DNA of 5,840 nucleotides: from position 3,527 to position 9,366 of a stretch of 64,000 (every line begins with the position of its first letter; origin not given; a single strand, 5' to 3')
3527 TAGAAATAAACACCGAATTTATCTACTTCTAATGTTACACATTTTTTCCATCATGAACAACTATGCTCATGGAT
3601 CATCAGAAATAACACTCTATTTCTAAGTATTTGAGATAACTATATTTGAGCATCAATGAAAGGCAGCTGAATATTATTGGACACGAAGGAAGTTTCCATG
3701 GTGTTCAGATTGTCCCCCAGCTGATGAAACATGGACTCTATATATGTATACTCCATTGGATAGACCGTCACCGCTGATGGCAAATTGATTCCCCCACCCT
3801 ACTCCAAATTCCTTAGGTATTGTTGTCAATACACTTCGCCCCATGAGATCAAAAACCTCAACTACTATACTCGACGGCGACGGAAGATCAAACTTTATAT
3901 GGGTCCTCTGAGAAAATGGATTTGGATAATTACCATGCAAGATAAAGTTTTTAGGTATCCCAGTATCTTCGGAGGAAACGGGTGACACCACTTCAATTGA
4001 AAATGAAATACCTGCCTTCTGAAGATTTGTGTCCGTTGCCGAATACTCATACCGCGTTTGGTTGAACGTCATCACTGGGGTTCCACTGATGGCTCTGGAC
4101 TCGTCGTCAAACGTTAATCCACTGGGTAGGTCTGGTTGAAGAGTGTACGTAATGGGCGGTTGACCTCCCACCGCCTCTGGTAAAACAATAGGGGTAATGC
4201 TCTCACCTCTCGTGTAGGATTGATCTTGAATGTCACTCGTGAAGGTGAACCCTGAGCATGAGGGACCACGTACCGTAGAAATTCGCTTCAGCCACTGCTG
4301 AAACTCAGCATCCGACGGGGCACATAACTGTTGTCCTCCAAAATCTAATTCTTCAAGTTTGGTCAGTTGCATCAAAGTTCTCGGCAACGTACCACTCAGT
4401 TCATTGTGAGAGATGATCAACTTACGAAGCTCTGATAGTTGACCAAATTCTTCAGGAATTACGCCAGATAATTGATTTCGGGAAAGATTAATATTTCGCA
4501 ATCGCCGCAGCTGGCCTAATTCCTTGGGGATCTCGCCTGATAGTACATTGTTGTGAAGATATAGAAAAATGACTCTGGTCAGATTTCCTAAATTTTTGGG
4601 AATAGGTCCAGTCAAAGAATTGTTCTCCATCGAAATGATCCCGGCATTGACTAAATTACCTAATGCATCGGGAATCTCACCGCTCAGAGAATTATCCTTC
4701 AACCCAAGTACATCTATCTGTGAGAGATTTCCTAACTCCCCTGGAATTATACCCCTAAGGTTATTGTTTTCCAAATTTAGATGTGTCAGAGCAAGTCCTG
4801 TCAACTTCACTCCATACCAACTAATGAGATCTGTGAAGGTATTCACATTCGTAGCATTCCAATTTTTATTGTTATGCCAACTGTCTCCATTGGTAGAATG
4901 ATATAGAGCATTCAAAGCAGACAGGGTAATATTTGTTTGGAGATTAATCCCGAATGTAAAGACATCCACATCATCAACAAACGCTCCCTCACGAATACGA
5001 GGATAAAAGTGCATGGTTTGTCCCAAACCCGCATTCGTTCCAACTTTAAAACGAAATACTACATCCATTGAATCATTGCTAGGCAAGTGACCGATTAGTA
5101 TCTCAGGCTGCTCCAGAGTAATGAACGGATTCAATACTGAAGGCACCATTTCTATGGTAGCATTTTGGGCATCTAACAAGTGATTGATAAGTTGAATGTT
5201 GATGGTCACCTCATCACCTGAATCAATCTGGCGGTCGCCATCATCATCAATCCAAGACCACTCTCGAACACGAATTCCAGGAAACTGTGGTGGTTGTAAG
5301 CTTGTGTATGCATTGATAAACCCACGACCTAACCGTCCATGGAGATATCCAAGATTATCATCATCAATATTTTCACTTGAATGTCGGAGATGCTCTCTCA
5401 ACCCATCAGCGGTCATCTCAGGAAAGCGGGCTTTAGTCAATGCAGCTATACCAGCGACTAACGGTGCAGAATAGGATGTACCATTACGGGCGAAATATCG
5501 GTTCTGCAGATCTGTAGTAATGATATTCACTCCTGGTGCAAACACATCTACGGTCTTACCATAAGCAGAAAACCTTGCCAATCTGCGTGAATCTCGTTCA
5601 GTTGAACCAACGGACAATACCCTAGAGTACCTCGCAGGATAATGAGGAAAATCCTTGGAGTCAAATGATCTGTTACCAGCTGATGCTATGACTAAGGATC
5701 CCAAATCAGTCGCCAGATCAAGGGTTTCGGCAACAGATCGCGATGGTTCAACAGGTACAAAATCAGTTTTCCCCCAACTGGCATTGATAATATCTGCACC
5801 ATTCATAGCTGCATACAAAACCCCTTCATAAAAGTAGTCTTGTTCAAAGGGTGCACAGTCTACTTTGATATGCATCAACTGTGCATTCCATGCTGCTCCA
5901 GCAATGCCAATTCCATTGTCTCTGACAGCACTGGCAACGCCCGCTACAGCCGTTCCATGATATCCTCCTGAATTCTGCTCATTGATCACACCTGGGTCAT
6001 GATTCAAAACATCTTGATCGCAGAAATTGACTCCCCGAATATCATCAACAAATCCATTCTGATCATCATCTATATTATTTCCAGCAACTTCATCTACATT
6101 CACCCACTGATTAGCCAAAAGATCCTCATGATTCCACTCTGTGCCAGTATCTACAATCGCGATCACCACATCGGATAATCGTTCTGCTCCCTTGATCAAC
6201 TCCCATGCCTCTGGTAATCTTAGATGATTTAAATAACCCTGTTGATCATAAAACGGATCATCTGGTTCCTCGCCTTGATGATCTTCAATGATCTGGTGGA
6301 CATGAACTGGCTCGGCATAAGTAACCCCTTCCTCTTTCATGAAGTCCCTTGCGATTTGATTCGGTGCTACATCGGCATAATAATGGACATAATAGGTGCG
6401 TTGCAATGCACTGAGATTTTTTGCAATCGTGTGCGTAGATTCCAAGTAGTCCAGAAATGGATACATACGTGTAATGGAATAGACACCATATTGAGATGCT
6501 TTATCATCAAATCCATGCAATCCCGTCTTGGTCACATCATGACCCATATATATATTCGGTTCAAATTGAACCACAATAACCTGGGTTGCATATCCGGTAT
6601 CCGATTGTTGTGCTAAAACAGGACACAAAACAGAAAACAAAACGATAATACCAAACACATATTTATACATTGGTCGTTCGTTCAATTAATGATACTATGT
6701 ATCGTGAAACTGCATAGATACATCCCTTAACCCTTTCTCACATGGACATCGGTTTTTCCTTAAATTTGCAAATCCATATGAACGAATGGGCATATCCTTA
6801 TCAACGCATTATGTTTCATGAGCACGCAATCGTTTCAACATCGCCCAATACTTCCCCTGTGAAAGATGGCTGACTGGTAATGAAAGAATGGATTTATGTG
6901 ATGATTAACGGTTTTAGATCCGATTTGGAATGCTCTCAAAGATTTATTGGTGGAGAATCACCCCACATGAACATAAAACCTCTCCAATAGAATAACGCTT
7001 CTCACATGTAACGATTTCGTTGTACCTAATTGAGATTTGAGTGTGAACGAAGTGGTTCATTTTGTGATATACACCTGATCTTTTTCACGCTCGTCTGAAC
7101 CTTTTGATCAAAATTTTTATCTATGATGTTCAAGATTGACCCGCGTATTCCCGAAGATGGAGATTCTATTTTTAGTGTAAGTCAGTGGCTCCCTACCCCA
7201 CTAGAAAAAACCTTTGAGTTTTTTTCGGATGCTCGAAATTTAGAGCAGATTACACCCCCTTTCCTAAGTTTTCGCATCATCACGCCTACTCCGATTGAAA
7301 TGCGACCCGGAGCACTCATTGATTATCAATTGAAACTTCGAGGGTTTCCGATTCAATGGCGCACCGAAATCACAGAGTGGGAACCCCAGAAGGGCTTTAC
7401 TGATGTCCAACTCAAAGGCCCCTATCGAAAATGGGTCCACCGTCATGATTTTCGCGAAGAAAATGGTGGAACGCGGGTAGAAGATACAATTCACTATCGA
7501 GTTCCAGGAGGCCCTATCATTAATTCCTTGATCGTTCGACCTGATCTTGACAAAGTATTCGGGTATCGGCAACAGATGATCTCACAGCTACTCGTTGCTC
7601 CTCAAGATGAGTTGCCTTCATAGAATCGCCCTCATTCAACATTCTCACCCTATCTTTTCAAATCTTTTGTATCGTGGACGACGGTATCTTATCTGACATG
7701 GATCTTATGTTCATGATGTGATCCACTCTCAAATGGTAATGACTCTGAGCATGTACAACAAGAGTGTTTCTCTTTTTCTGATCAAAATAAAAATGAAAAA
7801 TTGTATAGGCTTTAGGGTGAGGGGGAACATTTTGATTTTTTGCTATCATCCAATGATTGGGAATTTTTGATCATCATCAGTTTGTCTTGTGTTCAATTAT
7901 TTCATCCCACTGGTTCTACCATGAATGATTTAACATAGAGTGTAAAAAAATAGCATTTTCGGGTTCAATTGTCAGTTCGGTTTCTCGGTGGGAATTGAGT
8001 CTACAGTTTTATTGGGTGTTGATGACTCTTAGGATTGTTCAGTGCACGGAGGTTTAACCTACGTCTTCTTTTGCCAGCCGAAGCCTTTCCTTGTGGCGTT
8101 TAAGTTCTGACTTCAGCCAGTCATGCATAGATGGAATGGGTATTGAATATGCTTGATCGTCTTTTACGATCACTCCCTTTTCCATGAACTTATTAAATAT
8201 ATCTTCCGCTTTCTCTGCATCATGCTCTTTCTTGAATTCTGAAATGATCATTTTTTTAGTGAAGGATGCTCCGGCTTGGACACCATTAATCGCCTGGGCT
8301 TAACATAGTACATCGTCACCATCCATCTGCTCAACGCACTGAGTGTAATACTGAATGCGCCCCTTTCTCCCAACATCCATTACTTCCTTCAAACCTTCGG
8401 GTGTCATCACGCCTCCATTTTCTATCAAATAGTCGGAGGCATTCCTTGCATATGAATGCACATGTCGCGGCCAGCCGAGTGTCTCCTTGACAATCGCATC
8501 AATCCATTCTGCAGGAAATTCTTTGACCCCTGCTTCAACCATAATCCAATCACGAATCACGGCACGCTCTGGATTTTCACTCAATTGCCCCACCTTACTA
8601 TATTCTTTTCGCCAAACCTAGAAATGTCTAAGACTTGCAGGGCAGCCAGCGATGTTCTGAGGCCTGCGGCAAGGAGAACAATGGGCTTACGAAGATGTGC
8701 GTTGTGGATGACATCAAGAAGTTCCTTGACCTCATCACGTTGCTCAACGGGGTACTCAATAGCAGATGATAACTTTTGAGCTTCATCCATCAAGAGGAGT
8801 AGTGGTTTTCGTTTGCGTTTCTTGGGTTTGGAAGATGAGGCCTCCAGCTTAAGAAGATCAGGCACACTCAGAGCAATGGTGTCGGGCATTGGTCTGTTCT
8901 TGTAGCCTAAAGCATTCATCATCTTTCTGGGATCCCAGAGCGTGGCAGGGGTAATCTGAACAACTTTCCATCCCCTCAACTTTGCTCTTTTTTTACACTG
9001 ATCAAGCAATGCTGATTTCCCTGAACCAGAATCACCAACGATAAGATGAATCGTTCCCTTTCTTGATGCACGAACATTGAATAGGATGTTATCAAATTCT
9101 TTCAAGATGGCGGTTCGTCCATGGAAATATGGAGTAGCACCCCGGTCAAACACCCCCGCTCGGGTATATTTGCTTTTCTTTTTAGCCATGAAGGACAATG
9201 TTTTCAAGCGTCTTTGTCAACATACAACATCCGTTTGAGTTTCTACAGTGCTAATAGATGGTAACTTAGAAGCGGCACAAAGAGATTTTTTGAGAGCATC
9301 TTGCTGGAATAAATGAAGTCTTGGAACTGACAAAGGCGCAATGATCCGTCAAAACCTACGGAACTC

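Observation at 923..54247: Selective decay: nearly every accessory gene is a pseudogene while ~30 core genes are intact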

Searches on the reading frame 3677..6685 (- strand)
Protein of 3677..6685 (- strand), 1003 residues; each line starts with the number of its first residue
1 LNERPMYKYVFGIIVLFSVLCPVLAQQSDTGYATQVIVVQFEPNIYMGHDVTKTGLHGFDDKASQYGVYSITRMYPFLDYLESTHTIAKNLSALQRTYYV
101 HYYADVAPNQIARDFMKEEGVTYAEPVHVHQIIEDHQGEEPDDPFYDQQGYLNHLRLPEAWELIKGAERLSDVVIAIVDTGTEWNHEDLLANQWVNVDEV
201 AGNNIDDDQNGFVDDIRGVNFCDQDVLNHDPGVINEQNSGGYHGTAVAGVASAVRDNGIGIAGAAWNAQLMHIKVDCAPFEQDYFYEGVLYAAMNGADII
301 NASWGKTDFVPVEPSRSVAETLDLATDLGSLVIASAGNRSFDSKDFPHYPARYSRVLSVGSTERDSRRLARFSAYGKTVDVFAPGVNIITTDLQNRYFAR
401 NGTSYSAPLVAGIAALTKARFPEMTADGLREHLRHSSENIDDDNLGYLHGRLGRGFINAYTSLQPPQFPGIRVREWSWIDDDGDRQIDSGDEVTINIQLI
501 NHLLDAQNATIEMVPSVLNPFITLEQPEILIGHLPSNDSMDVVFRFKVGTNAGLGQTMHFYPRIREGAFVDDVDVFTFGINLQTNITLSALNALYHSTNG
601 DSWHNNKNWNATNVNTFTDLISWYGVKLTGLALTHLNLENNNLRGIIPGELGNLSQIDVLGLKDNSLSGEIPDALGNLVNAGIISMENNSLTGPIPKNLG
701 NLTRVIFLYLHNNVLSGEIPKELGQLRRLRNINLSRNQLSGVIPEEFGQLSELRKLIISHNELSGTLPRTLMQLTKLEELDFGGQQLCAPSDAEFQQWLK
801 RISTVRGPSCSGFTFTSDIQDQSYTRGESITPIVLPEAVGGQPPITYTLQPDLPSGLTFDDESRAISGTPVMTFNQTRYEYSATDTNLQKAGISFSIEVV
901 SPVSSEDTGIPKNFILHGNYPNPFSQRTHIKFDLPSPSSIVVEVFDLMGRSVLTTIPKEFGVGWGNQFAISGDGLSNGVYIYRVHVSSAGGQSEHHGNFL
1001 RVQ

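Call 14: search_protein_families(library=pfam, proteins=[window:3677-6685:-], max_evalue=0.0001)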
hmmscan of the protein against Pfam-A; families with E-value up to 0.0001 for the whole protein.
window:3677-6685:- (1003 aa): 7 families
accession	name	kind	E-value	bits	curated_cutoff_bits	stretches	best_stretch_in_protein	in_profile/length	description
PF00082.27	Peptidase_S8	-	2.3e-47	162.2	21.8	1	172-444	3-284/288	Subtilase family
PF00560.39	LRR_1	-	3.1e-18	62.4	20.6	0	633-654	2-23/23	Leucine Rich Repeat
PF13855.12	LRR_8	-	2.7e-13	49.9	27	1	727-784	1-58/61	Leucine rich repeat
PF23598.1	LRR_14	-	5.8e-12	45.5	40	1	636-792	27-184/353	Leucine-rich repeat region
PF12799.13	LRR_4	-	8e-09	35.9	27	0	704-740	2-40/44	Leucine Rich repeats (2 copies)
PF05345.18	He_PIG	-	2.2e-07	31.7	24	1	816-899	5-95/96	Putative Ig domain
PF18962.6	Por_Secre_tail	-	1.3e-05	25.8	27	1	920-986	2-64/75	Secretion system C-terminal sorting domain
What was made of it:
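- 3674..6670 (-): Intact counter-example: an S8 subtilase with LRR and He_PIG domains and a borderline (just sub-threshold) T9SS-tail match, about 998 aa. Pfam (call 14).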

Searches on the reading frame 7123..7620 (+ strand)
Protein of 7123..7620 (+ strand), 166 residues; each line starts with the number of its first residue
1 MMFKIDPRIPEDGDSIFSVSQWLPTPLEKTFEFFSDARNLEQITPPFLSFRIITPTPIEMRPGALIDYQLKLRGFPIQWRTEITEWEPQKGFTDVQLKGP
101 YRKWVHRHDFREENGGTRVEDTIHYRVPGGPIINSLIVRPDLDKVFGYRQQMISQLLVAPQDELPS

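Call 14: search_protein_families(library=pfam, proteins=[window:7123-7620:+], max_evalue=0.0001)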
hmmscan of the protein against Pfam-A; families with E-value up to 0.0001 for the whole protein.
window:7123-7620:+ (166 aa): 2 families
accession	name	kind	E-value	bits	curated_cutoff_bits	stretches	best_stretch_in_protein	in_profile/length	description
PF03364.25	Polyketide_cyc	-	4.6e-08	33.8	23.4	1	24-136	2-109/126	Polyketide cyclase / dehydrase and lipid transport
PF10604.15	Polyketide_cyc2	-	2.4e-05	25.1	27.4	1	17-132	4-117/142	Polyketide cyclase / dehydrase and lipid transport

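Call 30: find_encoding_contigs(protein=window:7123-7620:+, flank=10000, max_places=8)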
Protein window:7123-7620:+ (166 aa): 2 contigs read that carry it; 2 places shown.
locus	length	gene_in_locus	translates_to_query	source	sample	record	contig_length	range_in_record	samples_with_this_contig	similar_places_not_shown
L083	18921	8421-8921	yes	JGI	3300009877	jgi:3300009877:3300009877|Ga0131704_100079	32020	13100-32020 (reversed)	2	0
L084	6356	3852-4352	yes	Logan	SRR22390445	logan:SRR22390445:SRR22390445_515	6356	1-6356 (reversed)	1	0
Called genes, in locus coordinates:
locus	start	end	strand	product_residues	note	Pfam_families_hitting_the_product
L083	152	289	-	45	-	-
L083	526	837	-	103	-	-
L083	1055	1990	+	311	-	PF25145:NfeD1b_N (weak), PF01972:SDH_protease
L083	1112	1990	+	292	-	PF25145:NfeD1b_N (weak), PF01972:SDH_protease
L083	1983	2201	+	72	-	-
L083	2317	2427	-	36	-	-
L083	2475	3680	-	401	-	-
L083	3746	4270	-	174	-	PF02384:N6_Mtase, PF20473:MmeI_Mtase (faint), PF01170:UPF0020, PF07669:Eco57I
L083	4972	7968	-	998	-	PF00082:Peptidase_S8, PF12799:LRR_4 (faint), PF23598:LRR_14, PF00560:LRR_1 (faint), PF13855:LRR_8, PF05345:He_PIG (weak), PF18962:Por_Secre_tail (weak)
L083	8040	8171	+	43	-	-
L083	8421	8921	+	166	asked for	PF03364:Polyketide_cyc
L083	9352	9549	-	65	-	-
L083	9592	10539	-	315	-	PF13191:AAA_16 (weak), PF13401:AAA_22 (weak)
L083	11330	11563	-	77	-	-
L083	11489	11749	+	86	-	-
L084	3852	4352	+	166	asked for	PF03364:Polyketide_cyc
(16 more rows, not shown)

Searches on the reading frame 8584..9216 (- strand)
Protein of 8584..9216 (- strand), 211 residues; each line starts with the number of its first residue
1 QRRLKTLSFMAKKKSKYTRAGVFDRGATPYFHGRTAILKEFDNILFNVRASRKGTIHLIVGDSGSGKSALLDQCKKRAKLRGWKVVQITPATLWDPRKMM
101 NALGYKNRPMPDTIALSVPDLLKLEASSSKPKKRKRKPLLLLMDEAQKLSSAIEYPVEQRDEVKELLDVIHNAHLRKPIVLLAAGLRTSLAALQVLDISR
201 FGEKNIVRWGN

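Call 11: search_protein_families(library=pfam, proteins=[window:8584-9216:-], max_evalue=0.01)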
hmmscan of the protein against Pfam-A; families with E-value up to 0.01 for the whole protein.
window:8584-9216:- (211 aa): 13 families
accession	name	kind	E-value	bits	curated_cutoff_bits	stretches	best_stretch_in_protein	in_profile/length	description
PF13191.12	AAA_16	-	5.4e-09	37.2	32.6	1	31-93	2-63/167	AAA ATPase domain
PF20703.3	nSTAND1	-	2e-07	31.5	27.1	1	23-176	8-154/379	Novel STAND NTPase 1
PF13555.12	AAA_29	-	1.1e-05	25.5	27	1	47-72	16-40/61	P-loop containing region of AAA domain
PF13401.12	AAA_22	-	1.3e-05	25.9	27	1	54-173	5-110/130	AAA domain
PF01637.24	ATPase_2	-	1.5e-05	25.3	33.2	1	51-173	17-142/225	ATPase domain predominantly from Archaea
PF05621.17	TniB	-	3.4e-05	23.8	22.4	0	33-79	15-60/189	Bacterial TniB protein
PF05729.18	NACHT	-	0.00012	22.4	26.7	1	58-187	4-131/167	NACHT domain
PF25199.1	nSTAND_NTPase5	-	0.00012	22.4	34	1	37-98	21-86/145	Novel STAND NTPase 5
PF00004.35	AAA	-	0.00032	21.6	21.2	1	58-204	2-126/131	ATPase family associated with various cellular activities (AAA)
PF10236.15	DAP3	-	0.0026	17.5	23.1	1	50-94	19-63/311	Mitochondrial ribosomal death-associated protein 3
PF13604.12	AAA_30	-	0.0031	17.7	27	1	53-151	17-102/191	AAA domain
PF00005.33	ABC_tran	-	0.0047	18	25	1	52-75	9-32/137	ABC transporter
PF09848.15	SLFN-g3_helicase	-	0.0078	16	24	0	56-172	3-113/354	Schlafen group 3, DNA/RNA helicase domain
